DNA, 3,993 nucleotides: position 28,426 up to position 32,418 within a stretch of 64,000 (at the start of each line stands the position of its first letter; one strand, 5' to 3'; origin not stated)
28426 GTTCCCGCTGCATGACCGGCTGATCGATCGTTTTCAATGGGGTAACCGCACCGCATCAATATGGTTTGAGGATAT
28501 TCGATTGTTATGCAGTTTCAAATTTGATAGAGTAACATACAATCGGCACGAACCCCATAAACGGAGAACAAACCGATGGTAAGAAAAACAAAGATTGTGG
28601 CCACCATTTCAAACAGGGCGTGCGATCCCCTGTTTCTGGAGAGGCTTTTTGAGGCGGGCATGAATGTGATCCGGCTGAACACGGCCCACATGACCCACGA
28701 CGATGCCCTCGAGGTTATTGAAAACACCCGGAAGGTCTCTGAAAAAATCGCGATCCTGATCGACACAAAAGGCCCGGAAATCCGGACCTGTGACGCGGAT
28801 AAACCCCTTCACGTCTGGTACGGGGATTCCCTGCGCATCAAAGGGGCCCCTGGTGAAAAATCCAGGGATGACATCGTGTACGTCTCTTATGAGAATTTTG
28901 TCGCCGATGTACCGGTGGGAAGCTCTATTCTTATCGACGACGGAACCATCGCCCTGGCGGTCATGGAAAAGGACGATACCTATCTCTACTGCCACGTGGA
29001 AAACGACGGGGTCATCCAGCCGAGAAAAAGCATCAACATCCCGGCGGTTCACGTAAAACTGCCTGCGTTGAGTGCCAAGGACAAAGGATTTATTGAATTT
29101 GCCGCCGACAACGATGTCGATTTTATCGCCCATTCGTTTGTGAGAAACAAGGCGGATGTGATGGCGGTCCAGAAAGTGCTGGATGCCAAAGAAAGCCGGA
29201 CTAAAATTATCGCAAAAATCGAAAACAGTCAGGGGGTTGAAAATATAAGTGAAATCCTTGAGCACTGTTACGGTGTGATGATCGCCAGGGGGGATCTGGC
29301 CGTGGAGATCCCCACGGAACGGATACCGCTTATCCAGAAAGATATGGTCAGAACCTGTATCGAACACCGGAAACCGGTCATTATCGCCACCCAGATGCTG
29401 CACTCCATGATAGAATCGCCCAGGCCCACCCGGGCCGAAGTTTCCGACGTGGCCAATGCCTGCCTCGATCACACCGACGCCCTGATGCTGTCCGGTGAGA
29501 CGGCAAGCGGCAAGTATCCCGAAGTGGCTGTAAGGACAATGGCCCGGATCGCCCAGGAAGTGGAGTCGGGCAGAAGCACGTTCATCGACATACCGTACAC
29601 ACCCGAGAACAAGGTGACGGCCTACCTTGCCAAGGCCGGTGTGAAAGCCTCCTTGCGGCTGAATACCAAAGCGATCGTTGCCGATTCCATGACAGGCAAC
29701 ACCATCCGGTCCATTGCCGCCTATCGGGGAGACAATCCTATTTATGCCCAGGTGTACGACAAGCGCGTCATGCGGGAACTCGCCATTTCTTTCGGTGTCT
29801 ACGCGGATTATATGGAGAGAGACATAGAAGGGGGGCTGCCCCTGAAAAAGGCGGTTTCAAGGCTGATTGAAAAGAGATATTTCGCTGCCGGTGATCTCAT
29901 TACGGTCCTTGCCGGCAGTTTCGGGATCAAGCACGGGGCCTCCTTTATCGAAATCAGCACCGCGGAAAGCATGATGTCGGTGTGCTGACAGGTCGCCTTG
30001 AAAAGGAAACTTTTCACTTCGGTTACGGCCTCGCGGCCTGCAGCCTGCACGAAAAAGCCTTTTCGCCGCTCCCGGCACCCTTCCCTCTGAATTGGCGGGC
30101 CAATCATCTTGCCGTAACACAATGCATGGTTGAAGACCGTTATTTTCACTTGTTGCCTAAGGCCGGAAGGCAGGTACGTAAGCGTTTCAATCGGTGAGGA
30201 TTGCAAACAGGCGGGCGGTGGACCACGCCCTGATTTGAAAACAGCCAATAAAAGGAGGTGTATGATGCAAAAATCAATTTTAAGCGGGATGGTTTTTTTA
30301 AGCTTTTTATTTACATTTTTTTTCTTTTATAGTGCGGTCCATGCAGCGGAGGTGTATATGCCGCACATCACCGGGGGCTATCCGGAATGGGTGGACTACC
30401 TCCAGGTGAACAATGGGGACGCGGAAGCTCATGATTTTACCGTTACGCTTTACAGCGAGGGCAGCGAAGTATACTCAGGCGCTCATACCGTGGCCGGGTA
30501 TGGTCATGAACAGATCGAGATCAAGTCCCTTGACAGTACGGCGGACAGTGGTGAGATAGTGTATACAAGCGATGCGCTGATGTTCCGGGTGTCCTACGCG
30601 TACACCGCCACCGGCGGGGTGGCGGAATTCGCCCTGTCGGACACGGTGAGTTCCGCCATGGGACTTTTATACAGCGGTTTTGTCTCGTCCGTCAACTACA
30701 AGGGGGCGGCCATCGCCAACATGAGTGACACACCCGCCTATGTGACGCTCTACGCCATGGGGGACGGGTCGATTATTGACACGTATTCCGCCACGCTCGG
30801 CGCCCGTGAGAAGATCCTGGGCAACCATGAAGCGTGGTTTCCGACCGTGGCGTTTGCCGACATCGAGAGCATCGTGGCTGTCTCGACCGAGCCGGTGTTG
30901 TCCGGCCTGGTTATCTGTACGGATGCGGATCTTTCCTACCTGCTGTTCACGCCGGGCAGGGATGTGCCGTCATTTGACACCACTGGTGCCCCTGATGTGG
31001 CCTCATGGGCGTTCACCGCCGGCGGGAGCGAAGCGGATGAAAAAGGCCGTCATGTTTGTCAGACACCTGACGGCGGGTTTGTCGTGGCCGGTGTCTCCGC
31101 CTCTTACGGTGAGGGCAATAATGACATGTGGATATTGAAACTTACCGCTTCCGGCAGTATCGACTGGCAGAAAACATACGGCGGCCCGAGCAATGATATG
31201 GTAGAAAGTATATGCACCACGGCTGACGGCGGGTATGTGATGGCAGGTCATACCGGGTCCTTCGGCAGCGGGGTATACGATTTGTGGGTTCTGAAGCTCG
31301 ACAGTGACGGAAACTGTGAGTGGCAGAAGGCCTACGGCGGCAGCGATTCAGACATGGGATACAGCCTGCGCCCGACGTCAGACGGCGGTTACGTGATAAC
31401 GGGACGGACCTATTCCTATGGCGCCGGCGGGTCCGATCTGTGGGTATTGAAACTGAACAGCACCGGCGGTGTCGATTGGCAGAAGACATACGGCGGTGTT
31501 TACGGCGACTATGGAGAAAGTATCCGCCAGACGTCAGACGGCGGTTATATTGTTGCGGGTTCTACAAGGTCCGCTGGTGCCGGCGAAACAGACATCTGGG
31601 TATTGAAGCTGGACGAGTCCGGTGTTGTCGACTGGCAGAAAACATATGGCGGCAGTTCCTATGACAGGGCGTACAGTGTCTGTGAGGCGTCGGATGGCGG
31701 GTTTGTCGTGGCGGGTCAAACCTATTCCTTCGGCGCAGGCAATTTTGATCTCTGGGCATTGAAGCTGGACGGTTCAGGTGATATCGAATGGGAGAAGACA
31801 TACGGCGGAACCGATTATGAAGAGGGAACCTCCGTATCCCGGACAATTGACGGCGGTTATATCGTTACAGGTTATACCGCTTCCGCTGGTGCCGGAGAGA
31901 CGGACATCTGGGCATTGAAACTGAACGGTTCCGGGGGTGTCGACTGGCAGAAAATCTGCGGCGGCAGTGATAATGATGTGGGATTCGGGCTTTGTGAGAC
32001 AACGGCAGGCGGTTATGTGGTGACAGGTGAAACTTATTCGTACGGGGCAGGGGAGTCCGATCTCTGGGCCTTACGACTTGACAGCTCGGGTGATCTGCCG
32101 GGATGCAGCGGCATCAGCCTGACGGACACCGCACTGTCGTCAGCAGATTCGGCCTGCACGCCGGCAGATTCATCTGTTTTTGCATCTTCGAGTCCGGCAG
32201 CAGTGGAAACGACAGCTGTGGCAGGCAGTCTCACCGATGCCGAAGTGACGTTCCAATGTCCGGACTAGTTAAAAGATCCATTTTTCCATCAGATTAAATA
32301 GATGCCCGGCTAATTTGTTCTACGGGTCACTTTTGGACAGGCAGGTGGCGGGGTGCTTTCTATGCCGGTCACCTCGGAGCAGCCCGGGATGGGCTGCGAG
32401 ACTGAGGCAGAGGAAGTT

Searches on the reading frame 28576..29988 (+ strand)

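Call 28: search_protein_families(library=pfam, proteins=[window:28576-29988:+], max_evalue=0.00001)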
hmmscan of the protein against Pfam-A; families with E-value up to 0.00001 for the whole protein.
window:28576-29988:+ (470 aa): 2 families
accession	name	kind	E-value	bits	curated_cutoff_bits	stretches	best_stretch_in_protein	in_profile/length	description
PF00224.27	PK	-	3.2e-110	368.7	30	1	3-319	2-328/328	Pyruvate kinase, barrel domain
PF02887.21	PK_C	-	3.8e-14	53.2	28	1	352-460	4-113/114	Pyruvate kinase, alpha/beta domain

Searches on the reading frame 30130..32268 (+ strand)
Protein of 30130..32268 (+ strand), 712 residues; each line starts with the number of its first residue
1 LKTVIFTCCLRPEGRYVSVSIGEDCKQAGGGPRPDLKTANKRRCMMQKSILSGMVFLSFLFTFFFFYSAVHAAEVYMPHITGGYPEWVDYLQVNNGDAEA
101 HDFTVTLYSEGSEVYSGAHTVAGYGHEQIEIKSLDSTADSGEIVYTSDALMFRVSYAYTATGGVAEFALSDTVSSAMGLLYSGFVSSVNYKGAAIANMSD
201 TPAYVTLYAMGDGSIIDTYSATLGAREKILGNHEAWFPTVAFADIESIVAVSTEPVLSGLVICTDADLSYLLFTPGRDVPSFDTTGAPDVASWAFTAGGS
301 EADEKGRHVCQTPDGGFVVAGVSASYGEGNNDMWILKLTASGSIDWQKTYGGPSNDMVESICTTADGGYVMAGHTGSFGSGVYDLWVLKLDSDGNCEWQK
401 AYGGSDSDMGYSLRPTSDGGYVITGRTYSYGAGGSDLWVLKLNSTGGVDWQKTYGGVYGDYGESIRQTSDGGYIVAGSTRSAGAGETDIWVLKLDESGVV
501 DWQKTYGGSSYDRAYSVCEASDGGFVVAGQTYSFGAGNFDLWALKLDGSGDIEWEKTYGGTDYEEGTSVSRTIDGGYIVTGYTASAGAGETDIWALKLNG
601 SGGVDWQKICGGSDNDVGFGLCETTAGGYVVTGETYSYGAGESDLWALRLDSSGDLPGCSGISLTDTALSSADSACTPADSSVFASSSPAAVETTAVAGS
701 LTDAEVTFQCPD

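Call 28: search_protein_families(library=pfam, proteins=[window:30130-32268:+], max_evalue=0.00001)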
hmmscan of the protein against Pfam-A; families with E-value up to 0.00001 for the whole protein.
window:30130-32268:+ (712 aa): 1 family
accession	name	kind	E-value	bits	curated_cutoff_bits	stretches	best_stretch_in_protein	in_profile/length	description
PF17164.10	DUF5122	-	1.7e-08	35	27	0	313-345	2-33/36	Domain of unknown function (DUF5122) beta-propeller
